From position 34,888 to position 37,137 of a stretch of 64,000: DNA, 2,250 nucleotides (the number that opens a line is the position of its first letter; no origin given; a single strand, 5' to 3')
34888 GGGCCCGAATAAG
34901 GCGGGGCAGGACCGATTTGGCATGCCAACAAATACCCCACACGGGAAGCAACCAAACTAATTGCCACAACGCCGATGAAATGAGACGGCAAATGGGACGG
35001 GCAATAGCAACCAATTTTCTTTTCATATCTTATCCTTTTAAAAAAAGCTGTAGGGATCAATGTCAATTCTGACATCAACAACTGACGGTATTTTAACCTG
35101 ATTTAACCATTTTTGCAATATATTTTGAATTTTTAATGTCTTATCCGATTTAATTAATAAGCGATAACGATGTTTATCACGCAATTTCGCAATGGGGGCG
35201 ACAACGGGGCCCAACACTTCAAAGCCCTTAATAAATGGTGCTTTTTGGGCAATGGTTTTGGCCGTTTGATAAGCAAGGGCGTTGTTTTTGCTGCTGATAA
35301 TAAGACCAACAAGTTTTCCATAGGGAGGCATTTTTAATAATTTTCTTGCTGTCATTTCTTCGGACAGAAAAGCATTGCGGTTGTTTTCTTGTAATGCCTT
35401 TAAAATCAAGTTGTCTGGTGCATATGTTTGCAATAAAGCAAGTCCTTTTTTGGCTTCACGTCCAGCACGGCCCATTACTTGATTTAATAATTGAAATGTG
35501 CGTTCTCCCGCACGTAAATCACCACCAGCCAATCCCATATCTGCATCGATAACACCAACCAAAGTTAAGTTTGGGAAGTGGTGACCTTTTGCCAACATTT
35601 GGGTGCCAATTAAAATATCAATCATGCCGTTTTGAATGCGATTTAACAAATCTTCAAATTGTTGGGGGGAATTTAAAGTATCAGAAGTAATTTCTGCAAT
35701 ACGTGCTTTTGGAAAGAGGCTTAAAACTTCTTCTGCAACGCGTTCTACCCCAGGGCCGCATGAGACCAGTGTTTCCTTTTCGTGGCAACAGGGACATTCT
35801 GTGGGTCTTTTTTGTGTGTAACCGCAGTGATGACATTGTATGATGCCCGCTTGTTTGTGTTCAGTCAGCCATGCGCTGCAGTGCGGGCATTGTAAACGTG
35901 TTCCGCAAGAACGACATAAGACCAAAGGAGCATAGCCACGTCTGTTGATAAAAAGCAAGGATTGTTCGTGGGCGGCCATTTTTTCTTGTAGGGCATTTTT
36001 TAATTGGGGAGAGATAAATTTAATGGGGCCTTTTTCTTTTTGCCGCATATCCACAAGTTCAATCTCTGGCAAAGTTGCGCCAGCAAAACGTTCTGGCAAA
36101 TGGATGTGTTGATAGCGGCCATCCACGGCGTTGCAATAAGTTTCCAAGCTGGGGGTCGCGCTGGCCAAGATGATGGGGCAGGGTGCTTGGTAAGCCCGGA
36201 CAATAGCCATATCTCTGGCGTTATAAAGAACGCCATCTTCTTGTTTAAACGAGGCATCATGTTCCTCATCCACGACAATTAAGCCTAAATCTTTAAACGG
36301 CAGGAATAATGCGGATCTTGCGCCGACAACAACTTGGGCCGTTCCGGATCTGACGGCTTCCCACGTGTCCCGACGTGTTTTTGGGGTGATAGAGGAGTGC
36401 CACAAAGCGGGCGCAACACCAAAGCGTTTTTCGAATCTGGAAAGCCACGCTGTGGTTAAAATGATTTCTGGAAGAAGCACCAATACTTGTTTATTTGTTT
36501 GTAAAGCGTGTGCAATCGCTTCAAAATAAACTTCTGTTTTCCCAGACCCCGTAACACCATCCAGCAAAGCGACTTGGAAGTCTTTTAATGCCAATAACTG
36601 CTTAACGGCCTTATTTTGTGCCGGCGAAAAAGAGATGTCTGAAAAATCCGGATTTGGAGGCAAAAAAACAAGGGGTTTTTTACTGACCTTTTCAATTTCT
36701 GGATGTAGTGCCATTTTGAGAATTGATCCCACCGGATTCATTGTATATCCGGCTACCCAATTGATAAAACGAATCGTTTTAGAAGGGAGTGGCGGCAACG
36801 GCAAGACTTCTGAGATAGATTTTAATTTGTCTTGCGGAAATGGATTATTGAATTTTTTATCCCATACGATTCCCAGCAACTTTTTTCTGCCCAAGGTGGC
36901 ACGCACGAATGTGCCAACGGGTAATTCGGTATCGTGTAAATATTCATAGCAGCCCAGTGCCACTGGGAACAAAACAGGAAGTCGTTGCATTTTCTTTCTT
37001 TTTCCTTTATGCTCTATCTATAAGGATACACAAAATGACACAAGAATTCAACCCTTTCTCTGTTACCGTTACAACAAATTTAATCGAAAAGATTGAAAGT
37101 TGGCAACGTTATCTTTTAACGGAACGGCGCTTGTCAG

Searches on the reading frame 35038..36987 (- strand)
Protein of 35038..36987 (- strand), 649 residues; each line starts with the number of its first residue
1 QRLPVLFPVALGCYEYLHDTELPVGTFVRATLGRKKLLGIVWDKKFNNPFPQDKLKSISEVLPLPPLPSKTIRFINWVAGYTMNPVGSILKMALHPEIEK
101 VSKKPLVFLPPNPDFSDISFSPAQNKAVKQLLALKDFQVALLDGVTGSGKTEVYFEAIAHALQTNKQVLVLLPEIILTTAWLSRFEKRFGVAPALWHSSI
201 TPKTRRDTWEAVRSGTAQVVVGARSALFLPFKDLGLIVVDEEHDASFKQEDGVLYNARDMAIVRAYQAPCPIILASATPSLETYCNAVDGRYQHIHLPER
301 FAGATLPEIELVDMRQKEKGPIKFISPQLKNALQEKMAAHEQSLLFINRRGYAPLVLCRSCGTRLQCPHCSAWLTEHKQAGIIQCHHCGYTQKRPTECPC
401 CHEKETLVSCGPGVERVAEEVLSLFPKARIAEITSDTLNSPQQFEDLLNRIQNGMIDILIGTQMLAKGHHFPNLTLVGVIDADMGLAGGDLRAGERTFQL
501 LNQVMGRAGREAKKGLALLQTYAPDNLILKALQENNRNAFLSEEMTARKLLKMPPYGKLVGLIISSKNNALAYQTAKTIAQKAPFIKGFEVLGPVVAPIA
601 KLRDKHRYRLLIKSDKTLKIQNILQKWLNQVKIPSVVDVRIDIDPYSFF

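Call 21: search_protein_families(library=ncbifam, proteins=[window:35038-36987:-], max_evalue=0.00001)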
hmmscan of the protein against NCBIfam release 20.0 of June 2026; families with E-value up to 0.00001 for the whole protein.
window:35038-36987:- (649 aa): 27 families (the best 25 are shown)
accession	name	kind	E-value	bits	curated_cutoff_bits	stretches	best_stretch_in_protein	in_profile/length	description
NF004070.0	PRK05580.2-2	equivalog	1.2e-278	926.2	921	2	104-649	181-729/729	primosomal protein N'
NF004071.0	PRK05580.2-3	equivalog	9.5e-234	777.6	1105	2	104-649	187-735/735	primosomal protein N'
NF004072.0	PRK05580.2-4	equivalog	3.4e-203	676.5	1030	1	14-649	18-648/648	primosomal protein N'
TIGR00595.1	priA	equivalog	5.1e-198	658.8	230.35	1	141-646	1-509/509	replication restart helicase PriA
NF004067.0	PRK05580.1-4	equivalog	4.9e-190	633.5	763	2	120-647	205-735/737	primosomal protein N'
NF004066.1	PRK05580.1-3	equivalog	1.6e-188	628.7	813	1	120-647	253-787/788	primosomal protein N'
NF004065.0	PRK05580.1-1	equivalog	3.2e-158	528.1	858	2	123-646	201-729/731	primosomal protein N'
NF004068.0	PRK05580.1-5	equivalog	1.4e-137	459.9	1249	1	120-644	259-788/795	primosomal protein N'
NF004069.0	PRK05580.2-1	equivalog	5.7e-130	434.6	767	1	15-648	17-611/612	primosomal protein N'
NF011453.0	PRK14873.1-3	equivalog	2.6e-40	138.2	812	1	150-626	184-626/653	primosome assembly protein PriA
NF011452.0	PRK14873.1-2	equivalog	2.8e-31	108.5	980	1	25-599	76-645/708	primosomal protein N'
NF011454.0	PRK14873.1-4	equivalog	1e-27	96.8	951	1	87-440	91-452/651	primosomal protein N'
NF011455.0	PRK14873.1-5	equivalog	7.6e-27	93.9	969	1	197-598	222-613/675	primosomal protein N'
TIGR00580.2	mfd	equivalog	7.2e-24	84.2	800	1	124-249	438-571/907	transcription-repair coupling factor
TIGR00643.1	recG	equivalog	8.4e-19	67.7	659.4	1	124-279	240-396/629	ATP-dependent DNA helicase RecG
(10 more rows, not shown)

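Call 23: find_related_loci(query=window:35038-36987:-, collection=genome_contigs, flank=2000)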
Query window:35038-36987:- (649 aa) in genome_contigs; peptide patterns used: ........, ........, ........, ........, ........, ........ (x = any residue, [..] = any of these).
77 stretches matched a pattern; 19 encode a relative of the query (tblastn E <= 1e-3); 19 distinct loci.
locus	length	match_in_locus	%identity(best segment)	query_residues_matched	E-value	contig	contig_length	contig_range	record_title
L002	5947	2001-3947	88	1-649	0e+0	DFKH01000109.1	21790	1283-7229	MAG TPA_asm: Alphaproteobacteria bacterium UBA3650 UBA3650_contig_44559, whole genome shotgun sequence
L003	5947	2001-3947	88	1-649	0e+0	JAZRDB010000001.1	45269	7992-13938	MAG: Alphaproteobacteria bacterium isolate T1900045509_YK20190203.MAGScoT_cleanbin_000008 SGB_7547_k141_253933, whole ge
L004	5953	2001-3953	69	1-649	0e+0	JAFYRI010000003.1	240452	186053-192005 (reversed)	MAG: Alphaproteobacteria bacterium isolate RGIG7351 Water_buffalos_Cecum-5__c19, whole genome shotgun sequence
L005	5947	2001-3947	69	1-649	0e+0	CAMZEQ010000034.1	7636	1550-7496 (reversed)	MAG TPA_asm: uncultured Alphaproteobacteria bacterium isolate SRR10912534_bin.114_metaWRAP_v1.3_MAG genome assembly, con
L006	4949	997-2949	65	1-649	0e+0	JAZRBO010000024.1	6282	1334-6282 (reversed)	MAG: Alphaproteobacteria bacterium isolate T1900045126_TC20190120.MAGScoT_cleanbin_000006 SGB_4864_k141_2121773, whole g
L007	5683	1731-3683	64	1-649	0e+0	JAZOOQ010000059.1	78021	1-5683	MAG: Alphaproteobacteria bacterium isolate T1900045627_YK20190321.MAGScoT_cleanbin_000013 SGB_8036_k141_243031, whole ge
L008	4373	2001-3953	64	1-649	0e+0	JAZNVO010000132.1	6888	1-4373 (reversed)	MAG: Alphaproteobacteria bacterium isolate T1900044789_TS20190255.MAGScoT_cleanbin_000022 SGB_2638_k141_1808030, whole g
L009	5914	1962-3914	63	1-649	0e+0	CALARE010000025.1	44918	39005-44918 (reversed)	MAG TPA_asm: uncultured Alphaproteobacteria bacterium isolate SRR6425825_bin.103_CONCOCT_v1.1_MAG genome assembly, conti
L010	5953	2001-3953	64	1-649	0e+0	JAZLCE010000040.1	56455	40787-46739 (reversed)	MAG: Alphaproteobacteria bacterium isolate T1900045053_TC20190046.MAGScoT_cleanbin_000005 SGB_4532_k141_1589444, whole g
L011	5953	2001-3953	64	1-649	0e+0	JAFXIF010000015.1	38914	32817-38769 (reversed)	MAG: Alphaproteobacteria bacterium isolate RGIG6438 Sheep_Rectum.Co__c717517, whole genome shotgun sequence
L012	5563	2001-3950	64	1-649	0e+0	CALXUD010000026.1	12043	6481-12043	MAG: uncultured Alphaproteobacteria bacterium isolate BRZ_CV__bin99 genome assembly, contig: BRZ_CV__NODE_6799_length_12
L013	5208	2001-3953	63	1-649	0e+0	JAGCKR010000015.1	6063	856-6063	MAG: Alphaproteobacteria bacterium isolate RGIG9879 Yak_Rectum-4__c131721, whole genome shotgun sequence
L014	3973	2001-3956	63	1-649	0e+0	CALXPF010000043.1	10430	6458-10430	MAG: uncultured Alphaproteobacteria bacterium isolate BRZ_FB__bin41 genome assembly, contig: BRZ_FB__NODE_8478_length_10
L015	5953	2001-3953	69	1-649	0e+0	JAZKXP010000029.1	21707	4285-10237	MAG: Alphaproteobacteria bacterium isolate T1900045117_TC20190111.MAGScoT_cleanbin_000024 SGB_4816_k141_981259, whole ge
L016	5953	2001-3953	63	1-649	0e+0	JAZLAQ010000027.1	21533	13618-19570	MAG: Alphaproteobacteria bacterium isolate T1900045075_TC20190069.MAGScoT_cleanbin_000004 SGB_4630_k141_771058, whole ge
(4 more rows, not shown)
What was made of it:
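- Tried and rejected: The second scan was spent on PriA to place the organism (call 23).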
